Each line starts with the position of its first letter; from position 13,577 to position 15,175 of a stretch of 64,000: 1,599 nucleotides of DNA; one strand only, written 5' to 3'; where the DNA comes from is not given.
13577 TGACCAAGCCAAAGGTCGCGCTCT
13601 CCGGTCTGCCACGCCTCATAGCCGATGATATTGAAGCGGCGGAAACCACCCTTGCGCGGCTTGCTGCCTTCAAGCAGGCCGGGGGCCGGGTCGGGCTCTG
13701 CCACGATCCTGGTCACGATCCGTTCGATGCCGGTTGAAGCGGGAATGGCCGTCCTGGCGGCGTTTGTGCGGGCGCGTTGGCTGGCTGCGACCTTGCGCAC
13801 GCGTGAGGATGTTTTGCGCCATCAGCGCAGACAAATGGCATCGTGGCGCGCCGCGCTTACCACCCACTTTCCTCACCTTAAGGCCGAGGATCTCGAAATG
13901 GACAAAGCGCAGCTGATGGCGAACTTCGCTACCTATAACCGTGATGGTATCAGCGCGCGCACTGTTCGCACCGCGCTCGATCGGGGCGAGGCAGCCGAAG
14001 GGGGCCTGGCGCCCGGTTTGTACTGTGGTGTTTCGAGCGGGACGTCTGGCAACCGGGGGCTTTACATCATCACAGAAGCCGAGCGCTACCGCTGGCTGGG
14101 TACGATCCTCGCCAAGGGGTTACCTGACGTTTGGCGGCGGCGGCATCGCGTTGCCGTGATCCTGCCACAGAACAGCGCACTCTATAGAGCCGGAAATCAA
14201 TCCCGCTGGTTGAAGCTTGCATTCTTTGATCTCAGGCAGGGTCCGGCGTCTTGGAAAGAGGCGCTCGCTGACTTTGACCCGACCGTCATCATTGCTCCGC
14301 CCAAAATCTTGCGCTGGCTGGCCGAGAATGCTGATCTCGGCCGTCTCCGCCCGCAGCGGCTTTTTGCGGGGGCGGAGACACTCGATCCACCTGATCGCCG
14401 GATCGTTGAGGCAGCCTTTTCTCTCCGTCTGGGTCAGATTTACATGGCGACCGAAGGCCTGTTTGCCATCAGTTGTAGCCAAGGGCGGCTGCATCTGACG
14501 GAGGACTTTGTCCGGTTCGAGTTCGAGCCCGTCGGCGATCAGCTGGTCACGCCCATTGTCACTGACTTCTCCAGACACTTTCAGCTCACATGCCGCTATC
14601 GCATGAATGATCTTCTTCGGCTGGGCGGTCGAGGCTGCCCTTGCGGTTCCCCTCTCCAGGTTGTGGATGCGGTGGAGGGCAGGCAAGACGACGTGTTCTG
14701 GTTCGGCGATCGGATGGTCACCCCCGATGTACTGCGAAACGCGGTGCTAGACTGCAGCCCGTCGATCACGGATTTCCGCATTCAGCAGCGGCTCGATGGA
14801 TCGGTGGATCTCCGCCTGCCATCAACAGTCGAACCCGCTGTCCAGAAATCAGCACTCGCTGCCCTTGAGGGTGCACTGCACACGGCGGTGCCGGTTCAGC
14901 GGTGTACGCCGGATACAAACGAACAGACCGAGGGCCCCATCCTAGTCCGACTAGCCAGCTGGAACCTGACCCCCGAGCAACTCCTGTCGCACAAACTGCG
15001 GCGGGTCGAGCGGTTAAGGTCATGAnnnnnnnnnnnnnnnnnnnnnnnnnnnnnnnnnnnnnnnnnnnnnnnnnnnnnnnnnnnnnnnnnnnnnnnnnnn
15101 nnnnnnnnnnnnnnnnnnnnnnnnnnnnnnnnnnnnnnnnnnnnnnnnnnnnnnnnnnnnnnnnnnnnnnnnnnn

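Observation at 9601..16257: Lower-GC island: tightly overlapping five-gene operon (KAS III-like, SDR epimerase/reductase, MBL hydrolase, PaaK/F390-synthetase-like adenylase, ATP-grasp ligase) with no NRPS, PKS or ACP, which I cannot assign to a described pathway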

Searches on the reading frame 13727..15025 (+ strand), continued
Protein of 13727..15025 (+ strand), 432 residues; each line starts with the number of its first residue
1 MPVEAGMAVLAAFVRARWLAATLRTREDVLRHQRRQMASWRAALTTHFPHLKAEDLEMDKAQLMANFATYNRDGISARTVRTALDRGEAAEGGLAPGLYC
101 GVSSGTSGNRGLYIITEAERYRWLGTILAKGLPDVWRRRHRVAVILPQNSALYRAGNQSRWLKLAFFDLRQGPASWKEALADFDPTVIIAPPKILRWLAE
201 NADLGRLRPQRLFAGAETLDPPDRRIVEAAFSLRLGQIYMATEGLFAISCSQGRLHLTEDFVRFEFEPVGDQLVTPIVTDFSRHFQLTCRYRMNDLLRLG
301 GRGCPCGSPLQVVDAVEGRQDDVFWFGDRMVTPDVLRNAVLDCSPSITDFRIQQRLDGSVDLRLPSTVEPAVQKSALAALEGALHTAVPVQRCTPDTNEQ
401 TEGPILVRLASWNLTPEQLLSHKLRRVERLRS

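Call 108: search_protein_families(library=ncbifam, proteins=[L002:12396-13397:+, L084:8107-8709:+, L084:8702-9826:+, L084:9813-10904:+, L084:6824-8110:+, L084:4023-5030:+, L084:5027-6043:+], max_evalue=0.00001)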
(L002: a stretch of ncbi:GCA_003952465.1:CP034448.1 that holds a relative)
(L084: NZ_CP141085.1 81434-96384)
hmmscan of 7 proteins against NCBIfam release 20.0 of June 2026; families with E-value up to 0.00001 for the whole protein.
L002:12396-13397:+ (333 aa): 3 families
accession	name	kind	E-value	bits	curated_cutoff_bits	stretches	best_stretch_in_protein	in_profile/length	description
NF052579.1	BetMthstMoxSdmAMthl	equivalog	2.5e-19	69.5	600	1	9-118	15-130/351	4beta-methylsterol monooxygenase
NF041683.1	ant_diox_AndAb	equivalog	3.7e-08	33.5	150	1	12-74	2-65/100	anthranilate 1,2-dioxygenase ferredoxin subunit AndAb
NF041684.1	ant_diox_AndAc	equivalog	9.8e-06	24.4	750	0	10-91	45-130/418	anthranilate 1,2-dioxygenase large subunit AndAc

L084:8107-8709:+ (200 aa): 0 families

L084:8702-9826:+ (374 aa): 1 family
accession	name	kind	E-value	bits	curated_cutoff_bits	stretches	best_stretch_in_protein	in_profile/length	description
NF052566.1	OrLpdHdlsOlsERhiz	equivalog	2.3e-18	66.6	475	1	71-215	112-257/293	ornithine lipid hydroxylase OlsE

L084:9813-10904:+ (363 aa): 0 families

L084:6824-8110:+ (428 aa): 3 families
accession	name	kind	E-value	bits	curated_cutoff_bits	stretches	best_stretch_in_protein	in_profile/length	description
TIGR02304.1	aden_form_hyp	equivalog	1.8e-227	755.5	251.9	1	3-427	2-430/430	F390 synthetase-related protein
NF045666.1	DVU1553_fam_AMP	equivalog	2.8e-12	46.4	300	1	19-323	18-330/331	DVU_1553 family AMP-dependent CoA ligase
NF053551.1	FlxY_rubin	equivalog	1.4e-06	27.3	520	1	281-330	280-329/424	flexirubin biosynthesis putative acyl-CoA ligase FlxY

L084:4023-5030:+ (335 aa): 11 families
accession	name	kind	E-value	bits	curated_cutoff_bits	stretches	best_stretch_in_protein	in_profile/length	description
NF005541.0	PRK07204.1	equivalog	1.7e-99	333.4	402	1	12-333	4-327/329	beta-ketoacyl-ACP synthase III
NF006829.0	PRK09352.1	subfamily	2.2e-62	210.9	249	1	12-333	4-319/322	beta-ketoacyl-ACP synthase 3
TIGR00747.1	fabH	subfamily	3.5e-57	193.9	292.1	1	13-333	3-320/322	beta-ketoacyl-ACP synthase III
NF004623.0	PRK05963.1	equivalog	3.3e-42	144.9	437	1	11-331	4-324/328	beta-ketoacyl-ACP synthase III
NF005703.0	PRK07515.1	equivalog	4.5e-27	94.9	304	1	59-304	94-343/373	beta-ketoacyl-ACP synthase III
NF006720.0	PRK09258.1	equivalog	1.6e-25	90.2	285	1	15-328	8-331/338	3-oxoacyl-ACP synthase III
NF005308.0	PRK06840.1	equivalog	1e-24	87.2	315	1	13-331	5-331/339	3-oxoacyl-ACP synthase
NF009519.0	PRK12880.1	equivalog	8.4e-14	51.6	436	1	45-314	44-321/353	beta-ketoacyl-ACP synthase III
NF003274.0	PRK04262.1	equivalog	1.3e-09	37.6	244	1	14-302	4-277/347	hydroxymethylglutaryl-CoA synthase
TIGR01930.1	AcCoA-C-Actrans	subfamily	4e-07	29.3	240.55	1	57-145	17-105/385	acetyl-CoA C-acyltransferase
NF005293.2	PRK06816.1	subfamily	4.3e-07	29.3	450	0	45-155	40-154/378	StlD/DarB family beta-ketosynthase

L084:5027-6043:+ (338 aa): 17 families
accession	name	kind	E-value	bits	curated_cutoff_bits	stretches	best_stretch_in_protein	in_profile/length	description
NF042423.1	oxyalk_red_Shew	equivalog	4.1e-45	154.3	580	1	2-322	10-328/331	2-alkyl-3-oxoalkanoate reductase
NF042422.1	oxyalk_red_OleD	equivalog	1.6e-42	146.1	580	1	1-324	1-323/329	2-alkyl-3-oxoalkanoate reductase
TIGR03466.1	HpnA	hypoth_equivalog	6.5e-29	100.8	367.65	1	1-333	1-325/327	hopanoid-associated sugar epimerase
TIGR01181.1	dTDP_gluc_dehyt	equivalog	6.2e-18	65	365.1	1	2-333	1-315/321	dTDP-glucose 4,6-dehydratase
NF052578.1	StrlDmthSdmBMthl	equivalog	6.4e-14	52.4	600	1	1-333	1-326/328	sterol demethylase protein SdmB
TIGR04180.1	EDH_00030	hypoth_equivalog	2e-13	50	475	1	3-235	1-239/297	NAD-dependent 4,6-dehydratase LegB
TIGR01746.1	Thioester-redct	subfamily_domain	3.4e-13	49.6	213.35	1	57-243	79-272/371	thioester reductase domain-containing protein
NF005467.0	PRK07060.1-5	equivalog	3.4e-10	39.9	360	1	2-75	11-86/245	SDR family oxidoreductase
TIGR01179.1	galE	equivalog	2.8e-09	36.3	262.3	1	2-168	1-173/332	UDP-glucose 4-epimerase GalE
TIGR01214.1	rmlD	equivalog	7.8e-09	35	224.05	1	2-176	1-155/285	dTDP-4-dehydrorhamnose reductase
NF004826.0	PRK06182.1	subfamily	4.3e-08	32.8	305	1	3-56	7-60/274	oxidoreductase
NF005539.0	PRK07201.1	equivalog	1.2e-07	30.9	549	1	1-153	1-163/657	SDR family oxidoreductase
NF005403.0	PRK06953.1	equivalog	1.9e-07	30.8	254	1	3-57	4-58/222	SDR family oxidoreductase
NF007582.0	PRK10217.1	equivalog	4.3e-07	29.4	698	0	2-239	3-257/355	dTDP-glucose 4,6-dehydratase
NF007490.0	PRK10084.1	subfamily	1.3e-06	27.7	649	0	1-240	1-265/361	dTDP-glucose 4,6-dehydratase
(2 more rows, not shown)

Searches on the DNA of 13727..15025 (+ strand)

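Call 64: search_dna_similar(query=L084:4023-8110:+, collection=ecoli_genomes, mode=near, max_rows=8)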
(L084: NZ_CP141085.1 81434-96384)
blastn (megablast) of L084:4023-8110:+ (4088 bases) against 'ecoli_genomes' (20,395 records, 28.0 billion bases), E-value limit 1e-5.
Records with a match: 674; places in all: 674; records where one place covers at least 80% of the query: 674.
Genomes with a match: 674 of 5426; with a place that covers at least 80% of the query: 674. Places per genome that has any: lowest 1, median 1, highest 1. On chromosomes: 672 places; on plasmids: 2.
Best place of each record, by identity: >=99% 103; 95-99% 569; 90-95% 2.
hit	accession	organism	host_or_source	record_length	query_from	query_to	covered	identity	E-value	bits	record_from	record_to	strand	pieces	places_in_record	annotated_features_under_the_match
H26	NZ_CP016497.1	Escherichia coli strain UPEC 26-1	Homo sapiens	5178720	1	4088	100%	100.0%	0e+0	7550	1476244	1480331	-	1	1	F390 synthetase-related protein | NAD-dependent epimerase/dehydratase family protein | 3-oxoacyl-[acyl-carrier-protein] synthase III C-terminal ... | MBL fold metallo-hydrolase | phosphatase PAP2 family protein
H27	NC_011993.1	Escherichia coli LF82 strain LF82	-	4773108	1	4088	100%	100.0%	0e+0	7550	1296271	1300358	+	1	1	F390 synthetase-related protein | NAD-dependent epimerase/dehydratase family protein | 3-oxoacyl-[acyl-carrier-protein] synthase III C-terminal ... | MBL fold metallo-hydrolase | phosphatase PAP2 family protein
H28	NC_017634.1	Escherichia coli O83:H1 str. NRG 857C strain NRG 857C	-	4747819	1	4088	100%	100.0%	0e+0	7550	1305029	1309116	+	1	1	F390 synthetase-related protein | NAD-dependent epimerase/dehydratase family protein | 3-oxoacyl-[acyl-carrier-protein] synthase III C-terminal ... | MBL fold metallo-hydrolase | phosphatase PAP2 family protein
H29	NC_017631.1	Escherichia coli ABU 83972 strain ABU 83972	Homo sapiens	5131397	1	4088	100%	100.0%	0e+0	7550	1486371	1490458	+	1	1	F390 synthetase-related protein | NAD-dependent epimerase/dehydratase family protein | 3-oxoacyl-[acyl-carrier-protein] synthase III C-terminal ... | MBL fold metallo-hydrolase | phosphatase PAP2 family protein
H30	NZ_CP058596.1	Escherichia coli strain UPEC_U013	Homo sapiens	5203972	1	4088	100%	100.0%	0e+0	7550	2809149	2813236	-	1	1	F390 synthetase-related protein | NAD-dependent epimerase/dehydratase family protein | 3-oxoacyl-[acyl-carrier-protein] synthase III C-terminal ... | MBL fold metallo-hydrolase | phosphatase PAP2 family protein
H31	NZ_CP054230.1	Escherichia coli strain EcPF14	Homo sapiens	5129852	1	4088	100%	100.0%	0e+0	7550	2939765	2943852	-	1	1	F390 synthetase-related protein | NAD-dependent epimerase/dehydratase family protein | 3-oxoacyl-[acyl-carrier-protein] synthase III C-terminal ... | MBL fold metallo-hydrolase | phosphatase PAP2 family protein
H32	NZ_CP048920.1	Escherichia coli strain SCU-101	Homo sapiens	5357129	1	4088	100%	100.0%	0e+0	7550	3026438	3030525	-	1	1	F390 synthetase-related protein | NAD-dependent epimerase/dehydratase family protein | 3-oxoacyl-[acyl-carrier-protein] synthase III C-terminal ... | MBL fold metallo-hydrolase | phosphatase PAP2 family protein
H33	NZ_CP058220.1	Escherichia coli strain 83972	Homo sapiens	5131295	1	4088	100%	100.0%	0e+0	7550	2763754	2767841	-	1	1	F390 synthetase-related protein | NAD-dependent epimerase/dehydratase family protein | 3-oxoacyl-[acyl-carrier-protein] synthase III C-terminal ... | MBL fold metallo-hydrolase | phosphatase PAP2 family protein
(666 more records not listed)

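Call 65: get_annotated_region(hit=H27, flank=5000)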
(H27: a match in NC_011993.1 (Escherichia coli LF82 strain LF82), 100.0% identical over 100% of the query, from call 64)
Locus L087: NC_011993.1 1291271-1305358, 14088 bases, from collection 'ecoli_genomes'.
description: Escherichia coli LF82, complete sequence
organism: Escherichia coli LF82 strain LF82 (NCBI taxid 591946)
replicon: chromosome; assembly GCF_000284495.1
host: -; source: -; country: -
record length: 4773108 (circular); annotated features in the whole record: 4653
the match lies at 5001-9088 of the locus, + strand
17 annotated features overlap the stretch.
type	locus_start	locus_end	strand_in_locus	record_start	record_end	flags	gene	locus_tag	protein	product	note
CDS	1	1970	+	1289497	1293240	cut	narG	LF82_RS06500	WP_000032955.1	nitrate reductase subunit alpha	-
CDS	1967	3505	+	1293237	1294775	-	narH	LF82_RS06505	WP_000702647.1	nitrate reductase subunit beta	-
CDS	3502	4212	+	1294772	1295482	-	narJ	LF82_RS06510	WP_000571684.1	nitrate reductase molybdenum cofactor assembly chaperone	-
CDS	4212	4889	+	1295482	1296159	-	narI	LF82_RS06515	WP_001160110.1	respiratory nitrate reductase subunit gamma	-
CDS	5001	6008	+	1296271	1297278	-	-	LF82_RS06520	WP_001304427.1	3-oxoacyl-[acyl-carrier-protein] synthase III C-terminal domain-containing protein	-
CDS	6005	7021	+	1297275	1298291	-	-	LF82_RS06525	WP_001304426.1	NAD-dependent epimerase/dehydratase family protein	-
CDS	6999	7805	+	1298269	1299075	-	-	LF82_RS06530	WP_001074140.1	MBL fold metallo-hydrolase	-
CDS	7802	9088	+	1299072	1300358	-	-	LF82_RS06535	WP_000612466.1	F390 synthetase-related protein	-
CDS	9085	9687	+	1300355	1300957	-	-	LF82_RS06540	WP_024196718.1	phosphatase PAP2 family protein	-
CDS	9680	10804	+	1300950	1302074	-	-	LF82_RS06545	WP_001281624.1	sterol desaturase family protein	-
CDS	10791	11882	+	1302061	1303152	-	-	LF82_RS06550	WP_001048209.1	acyl-CoA desaturase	-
ncRNA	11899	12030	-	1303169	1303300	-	-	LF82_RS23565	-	RtT sRNA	rtT sRNA, processed from tyrT transcript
tRNA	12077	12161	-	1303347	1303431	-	-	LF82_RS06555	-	tRNA-Tyr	-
tRNA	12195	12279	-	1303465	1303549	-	-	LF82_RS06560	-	tRNA-Tyr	-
CDS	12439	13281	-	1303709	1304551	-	purU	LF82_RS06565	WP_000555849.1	formyltetrahydrofolate deformylase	-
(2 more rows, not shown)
